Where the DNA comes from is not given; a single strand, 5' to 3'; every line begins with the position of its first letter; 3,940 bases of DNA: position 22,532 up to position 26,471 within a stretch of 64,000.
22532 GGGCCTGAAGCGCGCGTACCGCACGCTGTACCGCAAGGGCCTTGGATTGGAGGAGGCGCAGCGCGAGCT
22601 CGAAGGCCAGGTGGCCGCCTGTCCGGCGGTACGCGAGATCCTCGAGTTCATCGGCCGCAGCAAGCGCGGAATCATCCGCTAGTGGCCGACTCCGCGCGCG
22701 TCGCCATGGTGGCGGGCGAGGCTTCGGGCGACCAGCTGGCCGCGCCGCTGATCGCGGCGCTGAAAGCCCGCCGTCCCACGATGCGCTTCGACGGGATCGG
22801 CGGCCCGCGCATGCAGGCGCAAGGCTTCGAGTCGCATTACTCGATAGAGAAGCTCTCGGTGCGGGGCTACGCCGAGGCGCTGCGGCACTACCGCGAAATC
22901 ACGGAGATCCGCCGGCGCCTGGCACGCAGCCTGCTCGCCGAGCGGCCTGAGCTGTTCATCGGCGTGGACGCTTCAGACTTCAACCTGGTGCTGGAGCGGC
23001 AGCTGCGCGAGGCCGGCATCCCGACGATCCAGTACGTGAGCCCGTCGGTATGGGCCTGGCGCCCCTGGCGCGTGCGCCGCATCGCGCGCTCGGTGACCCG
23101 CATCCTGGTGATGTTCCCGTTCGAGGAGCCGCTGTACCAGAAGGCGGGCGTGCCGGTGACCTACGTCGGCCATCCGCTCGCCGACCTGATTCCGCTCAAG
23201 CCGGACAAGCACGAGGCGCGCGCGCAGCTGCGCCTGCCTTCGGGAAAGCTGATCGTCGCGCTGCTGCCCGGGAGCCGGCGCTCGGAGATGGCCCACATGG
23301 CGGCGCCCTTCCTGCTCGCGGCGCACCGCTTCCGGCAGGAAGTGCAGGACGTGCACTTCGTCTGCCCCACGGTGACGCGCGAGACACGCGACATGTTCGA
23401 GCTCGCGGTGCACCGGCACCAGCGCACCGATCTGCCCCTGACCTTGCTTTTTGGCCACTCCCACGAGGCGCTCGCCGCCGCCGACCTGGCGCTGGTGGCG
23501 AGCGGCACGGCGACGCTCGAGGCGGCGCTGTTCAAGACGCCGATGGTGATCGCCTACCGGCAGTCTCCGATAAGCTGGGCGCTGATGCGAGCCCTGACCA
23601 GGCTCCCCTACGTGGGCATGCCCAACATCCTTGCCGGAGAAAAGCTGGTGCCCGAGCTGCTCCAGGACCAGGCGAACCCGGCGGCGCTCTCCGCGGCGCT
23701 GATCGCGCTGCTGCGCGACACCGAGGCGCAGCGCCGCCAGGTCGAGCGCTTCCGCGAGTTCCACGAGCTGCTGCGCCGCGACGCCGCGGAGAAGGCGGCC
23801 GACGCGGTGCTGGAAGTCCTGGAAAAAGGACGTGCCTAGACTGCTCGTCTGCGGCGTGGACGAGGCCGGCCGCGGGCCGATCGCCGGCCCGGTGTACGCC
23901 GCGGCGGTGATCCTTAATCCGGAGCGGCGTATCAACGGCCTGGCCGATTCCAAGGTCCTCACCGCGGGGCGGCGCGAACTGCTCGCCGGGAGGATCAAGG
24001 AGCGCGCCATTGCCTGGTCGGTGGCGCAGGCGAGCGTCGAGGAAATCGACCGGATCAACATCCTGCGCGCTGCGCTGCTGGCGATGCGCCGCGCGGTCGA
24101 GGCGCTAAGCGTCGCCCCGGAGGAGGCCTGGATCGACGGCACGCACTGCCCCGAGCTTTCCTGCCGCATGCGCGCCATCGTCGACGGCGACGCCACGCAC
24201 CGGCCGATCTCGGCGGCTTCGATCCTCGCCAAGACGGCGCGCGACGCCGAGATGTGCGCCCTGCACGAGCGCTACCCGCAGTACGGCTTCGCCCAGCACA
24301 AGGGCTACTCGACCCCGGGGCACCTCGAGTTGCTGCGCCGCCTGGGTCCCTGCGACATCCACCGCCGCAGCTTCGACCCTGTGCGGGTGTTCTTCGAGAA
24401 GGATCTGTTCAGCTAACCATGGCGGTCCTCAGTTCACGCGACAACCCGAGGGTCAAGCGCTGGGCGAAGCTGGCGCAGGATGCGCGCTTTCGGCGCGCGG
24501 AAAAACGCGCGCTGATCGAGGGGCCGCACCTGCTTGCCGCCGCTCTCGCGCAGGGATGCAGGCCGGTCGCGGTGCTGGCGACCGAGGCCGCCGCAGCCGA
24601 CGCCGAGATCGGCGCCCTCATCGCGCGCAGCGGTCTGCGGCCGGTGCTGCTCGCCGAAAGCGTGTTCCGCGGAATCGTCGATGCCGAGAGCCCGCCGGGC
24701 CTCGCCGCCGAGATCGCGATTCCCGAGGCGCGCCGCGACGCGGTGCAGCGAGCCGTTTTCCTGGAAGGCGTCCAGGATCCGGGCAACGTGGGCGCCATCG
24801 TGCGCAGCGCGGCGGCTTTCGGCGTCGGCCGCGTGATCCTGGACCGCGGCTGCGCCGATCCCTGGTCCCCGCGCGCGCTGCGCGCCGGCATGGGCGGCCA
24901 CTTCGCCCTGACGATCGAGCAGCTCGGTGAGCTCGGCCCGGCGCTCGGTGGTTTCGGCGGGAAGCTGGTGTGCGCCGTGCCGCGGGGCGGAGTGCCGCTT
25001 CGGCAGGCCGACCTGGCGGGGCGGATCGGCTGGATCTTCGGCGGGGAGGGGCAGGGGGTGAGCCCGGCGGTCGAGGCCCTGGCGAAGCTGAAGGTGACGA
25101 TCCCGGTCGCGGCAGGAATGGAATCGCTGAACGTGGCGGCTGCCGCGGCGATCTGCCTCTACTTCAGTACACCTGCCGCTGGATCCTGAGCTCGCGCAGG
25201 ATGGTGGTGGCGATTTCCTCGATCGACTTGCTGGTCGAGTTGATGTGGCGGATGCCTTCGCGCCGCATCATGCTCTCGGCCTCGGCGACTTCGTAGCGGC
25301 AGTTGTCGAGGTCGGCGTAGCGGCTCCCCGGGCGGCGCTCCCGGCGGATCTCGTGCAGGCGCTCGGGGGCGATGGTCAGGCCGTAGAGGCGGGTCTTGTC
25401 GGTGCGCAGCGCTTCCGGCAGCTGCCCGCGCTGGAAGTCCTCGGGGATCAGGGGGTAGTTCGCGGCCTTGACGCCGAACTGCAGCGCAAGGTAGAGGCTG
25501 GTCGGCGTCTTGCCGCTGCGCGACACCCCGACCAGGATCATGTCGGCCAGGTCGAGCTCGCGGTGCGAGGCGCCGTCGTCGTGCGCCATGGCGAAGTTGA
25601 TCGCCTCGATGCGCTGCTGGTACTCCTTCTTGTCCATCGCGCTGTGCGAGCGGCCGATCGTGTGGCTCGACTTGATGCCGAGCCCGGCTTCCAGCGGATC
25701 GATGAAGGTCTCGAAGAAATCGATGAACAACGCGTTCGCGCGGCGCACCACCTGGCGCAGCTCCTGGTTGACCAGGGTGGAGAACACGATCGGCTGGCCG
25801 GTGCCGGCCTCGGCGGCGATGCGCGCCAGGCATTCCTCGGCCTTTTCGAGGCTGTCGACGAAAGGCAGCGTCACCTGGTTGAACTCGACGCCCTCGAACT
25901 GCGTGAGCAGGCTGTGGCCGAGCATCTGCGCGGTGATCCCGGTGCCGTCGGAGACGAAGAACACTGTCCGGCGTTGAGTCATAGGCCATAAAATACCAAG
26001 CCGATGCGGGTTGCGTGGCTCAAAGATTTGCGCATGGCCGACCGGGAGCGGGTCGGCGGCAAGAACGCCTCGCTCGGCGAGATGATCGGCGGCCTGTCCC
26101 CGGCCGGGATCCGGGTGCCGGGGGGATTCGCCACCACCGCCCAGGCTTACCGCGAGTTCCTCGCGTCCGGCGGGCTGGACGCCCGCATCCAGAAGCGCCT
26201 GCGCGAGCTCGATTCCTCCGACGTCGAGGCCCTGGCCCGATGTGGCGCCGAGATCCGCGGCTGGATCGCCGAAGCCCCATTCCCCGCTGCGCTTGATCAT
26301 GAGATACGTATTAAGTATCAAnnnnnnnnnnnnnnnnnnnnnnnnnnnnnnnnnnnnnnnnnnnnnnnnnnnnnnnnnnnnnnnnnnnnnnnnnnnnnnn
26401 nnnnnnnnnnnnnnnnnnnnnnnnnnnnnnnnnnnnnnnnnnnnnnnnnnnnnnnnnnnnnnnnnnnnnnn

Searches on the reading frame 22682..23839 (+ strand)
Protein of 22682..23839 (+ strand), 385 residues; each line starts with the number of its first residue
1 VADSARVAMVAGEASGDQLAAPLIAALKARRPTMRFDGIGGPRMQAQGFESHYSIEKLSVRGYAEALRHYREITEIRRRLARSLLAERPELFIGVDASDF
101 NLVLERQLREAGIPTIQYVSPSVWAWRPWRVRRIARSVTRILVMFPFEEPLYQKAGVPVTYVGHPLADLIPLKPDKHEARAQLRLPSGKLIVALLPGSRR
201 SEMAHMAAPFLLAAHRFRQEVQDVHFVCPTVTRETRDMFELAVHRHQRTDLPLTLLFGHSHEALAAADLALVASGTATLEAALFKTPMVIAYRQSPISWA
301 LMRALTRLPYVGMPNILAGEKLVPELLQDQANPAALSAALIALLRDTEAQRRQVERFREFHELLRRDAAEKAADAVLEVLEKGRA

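Call 53: search_protein_families(library=pfam, proteins=[window:22682-23839:+], max_evalue=0.0001)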
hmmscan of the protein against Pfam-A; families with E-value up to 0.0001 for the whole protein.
window:22682-23839:+ (385 aa): 1 family
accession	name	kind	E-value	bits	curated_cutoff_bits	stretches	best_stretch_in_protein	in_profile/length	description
PF02684.21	LpxB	-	4.7e-109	365.1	22.6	1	7-378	1-373/374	Lipid-A-disaccharide synthetase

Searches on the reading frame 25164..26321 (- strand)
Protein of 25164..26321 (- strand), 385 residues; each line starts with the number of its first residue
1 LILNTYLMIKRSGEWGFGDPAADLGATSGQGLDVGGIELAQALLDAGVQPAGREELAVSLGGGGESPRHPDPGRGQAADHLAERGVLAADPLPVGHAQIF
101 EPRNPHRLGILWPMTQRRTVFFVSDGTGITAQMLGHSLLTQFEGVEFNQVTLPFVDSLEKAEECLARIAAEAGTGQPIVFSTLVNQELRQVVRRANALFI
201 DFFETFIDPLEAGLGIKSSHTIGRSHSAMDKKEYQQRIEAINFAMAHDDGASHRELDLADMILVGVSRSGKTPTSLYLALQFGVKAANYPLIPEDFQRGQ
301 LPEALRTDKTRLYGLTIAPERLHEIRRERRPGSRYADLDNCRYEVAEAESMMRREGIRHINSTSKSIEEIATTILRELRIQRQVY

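Call 92: search_solved_structures(query=window:25164-26321:-, max_evalue=0.001)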
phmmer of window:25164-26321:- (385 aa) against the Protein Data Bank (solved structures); distinct sequences matched with E-value up to 0.001: 1.
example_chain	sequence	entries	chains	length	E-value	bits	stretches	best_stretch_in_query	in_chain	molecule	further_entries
5d0n_A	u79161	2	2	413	1.6e-26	96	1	118-382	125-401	Pyruvate, phosphate dikinase regulatory protein, chloroplastic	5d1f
